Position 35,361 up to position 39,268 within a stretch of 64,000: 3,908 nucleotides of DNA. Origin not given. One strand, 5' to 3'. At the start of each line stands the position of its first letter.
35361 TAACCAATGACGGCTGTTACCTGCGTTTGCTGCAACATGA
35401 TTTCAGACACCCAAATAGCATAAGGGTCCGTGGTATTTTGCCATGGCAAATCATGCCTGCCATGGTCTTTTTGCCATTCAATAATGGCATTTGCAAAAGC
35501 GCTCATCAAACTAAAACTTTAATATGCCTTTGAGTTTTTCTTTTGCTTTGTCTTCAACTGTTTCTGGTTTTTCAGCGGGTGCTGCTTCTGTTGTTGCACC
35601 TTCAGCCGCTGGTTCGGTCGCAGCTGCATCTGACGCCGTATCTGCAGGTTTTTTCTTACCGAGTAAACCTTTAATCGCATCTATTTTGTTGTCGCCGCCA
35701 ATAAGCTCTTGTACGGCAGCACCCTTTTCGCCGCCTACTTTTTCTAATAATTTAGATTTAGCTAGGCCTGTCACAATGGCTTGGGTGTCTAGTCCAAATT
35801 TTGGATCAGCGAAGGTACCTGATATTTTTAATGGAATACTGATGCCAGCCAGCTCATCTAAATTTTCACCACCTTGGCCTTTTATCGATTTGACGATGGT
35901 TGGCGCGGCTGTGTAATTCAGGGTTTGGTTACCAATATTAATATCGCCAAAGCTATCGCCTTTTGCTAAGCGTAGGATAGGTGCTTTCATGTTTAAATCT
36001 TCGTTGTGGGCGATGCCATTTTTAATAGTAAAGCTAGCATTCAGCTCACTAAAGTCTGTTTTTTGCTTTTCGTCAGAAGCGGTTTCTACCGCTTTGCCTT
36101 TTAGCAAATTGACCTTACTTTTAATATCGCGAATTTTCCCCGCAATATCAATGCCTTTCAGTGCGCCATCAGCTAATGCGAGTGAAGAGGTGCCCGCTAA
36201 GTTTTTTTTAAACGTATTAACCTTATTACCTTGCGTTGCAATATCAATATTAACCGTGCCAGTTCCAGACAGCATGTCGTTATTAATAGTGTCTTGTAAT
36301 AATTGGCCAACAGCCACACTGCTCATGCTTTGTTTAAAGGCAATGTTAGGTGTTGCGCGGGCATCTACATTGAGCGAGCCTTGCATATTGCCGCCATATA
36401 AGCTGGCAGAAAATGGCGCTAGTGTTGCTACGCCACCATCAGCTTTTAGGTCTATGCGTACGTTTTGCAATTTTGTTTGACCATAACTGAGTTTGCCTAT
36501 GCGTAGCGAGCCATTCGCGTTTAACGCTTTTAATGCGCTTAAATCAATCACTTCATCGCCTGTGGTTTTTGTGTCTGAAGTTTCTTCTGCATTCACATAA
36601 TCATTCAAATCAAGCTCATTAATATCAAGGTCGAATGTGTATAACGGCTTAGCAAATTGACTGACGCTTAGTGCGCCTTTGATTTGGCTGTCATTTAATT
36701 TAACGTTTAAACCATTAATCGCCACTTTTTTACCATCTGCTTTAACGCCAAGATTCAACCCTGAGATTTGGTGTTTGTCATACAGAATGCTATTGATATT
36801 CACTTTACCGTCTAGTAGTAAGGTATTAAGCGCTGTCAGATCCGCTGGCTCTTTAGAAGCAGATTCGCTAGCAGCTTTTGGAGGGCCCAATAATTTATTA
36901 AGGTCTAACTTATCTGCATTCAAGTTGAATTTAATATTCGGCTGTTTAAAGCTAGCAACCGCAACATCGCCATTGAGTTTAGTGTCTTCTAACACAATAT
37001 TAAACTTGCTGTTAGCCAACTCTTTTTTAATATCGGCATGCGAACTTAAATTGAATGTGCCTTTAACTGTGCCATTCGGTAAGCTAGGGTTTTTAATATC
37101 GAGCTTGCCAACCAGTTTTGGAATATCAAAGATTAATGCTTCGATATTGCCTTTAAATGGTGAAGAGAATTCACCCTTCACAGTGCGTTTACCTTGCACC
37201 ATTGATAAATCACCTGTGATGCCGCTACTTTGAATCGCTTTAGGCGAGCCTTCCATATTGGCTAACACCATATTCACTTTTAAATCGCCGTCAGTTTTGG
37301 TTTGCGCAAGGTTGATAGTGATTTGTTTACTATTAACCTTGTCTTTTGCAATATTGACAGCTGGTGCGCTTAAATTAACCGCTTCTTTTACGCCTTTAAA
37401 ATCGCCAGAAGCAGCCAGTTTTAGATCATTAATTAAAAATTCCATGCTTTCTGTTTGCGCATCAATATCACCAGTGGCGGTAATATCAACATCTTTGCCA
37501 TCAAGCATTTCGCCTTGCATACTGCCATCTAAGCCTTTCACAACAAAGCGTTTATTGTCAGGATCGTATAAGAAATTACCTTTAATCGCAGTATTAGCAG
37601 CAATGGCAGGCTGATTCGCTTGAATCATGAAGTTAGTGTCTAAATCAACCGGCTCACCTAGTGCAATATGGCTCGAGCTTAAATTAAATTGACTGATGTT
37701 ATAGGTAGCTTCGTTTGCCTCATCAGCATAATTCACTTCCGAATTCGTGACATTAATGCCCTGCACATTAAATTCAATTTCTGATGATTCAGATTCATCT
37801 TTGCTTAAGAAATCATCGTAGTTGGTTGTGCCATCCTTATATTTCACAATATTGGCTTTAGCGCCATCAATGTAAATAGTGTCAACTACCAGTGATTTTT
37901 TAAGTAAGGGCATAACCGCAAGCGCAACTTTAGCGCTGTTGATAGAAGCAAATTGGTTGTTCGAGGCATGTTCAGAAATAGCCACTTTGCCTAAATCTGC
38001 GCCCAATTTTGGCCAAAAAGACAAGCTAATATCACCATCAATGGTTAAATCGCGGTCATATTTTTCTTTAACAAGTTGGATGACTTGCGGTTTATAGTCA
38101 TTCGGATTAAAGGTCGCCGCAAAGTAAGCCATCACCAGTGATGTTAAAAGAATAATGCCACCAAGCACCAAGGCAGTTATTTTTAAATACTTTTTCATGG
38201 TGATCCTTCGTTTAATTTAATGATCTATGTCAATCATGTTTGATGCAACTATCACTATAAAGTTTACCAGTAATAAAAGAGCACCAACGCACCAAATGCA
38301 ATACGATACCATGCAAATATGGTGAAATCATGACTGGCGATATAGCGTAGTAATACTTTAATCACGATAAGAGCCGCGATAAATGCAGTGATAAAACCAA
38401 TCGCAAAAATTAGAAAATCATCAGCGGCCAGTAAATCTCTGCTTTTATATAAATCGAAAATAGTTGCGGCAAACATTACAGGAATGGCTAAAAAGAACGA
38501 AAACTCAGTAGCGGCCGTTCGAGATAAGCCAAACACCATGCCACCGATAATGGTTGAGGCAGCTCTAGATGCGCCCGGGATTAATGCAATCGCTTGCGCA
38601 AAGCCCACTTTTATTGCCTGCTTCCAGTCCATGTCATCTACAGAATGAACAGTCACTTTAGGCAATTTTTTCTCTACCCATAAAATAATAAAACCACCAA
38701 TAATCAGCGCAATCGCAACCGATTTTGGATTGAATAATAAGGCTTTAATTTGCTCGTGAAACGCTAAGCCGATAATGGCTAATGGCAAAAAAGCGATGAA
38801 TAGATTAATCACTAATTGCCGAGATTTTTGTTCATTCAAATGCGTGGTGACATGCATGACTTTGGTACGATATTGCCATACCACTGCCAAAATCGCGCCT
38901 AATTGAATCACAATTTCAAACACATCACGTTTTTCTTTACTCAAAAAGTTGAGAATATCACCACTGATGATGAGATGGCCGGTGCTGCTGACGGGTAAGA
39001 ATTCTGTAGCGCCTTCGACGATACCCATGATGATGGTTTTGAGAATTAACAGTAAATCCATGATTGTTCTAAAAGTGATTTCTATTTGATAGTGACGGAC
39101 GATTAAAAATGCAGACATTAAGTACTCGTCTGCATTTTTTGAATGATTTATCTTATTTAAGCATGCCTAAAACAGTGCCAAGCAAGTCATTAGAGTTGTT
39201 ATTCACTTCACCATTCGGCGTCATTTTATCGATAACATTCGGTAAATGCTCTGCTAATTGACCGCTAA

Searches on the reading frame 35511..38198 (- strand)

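Call 55: search_protein_families(library=pfam, proteins=[window:35511-38198:-], max_evalue=0.001)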
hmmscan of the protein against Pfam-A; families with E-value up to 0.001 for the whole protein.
window:35511-38198:- (895 aa): 2 families
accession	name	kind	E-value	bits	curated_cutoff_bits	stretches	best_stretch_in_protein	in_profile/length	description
PF05170.20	AsmA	-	4.5e-65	221.1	29.8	1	1-734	1-606/607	AsmA family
PF05359.17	DUF748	-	3.9e-18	65.4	50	1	15-657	20-570/1037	Domain of Unknown Function (DUF748)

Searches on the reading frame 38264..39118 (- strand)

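Call 55: search_protein_families(library=pfam, proteins=[window:38264-39118:-], max_evalue=0.001)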
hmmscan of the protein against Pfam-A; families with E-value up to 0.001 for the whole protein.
window:38264-39118:- (284 aa): 1 family
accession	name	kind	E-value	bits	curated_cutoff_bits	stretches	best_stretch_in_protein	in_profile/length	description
PF02673.24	BacA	-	7.7e-83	278.5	33.4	1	29-278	2-257/257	Bacitracin resistance protein BacA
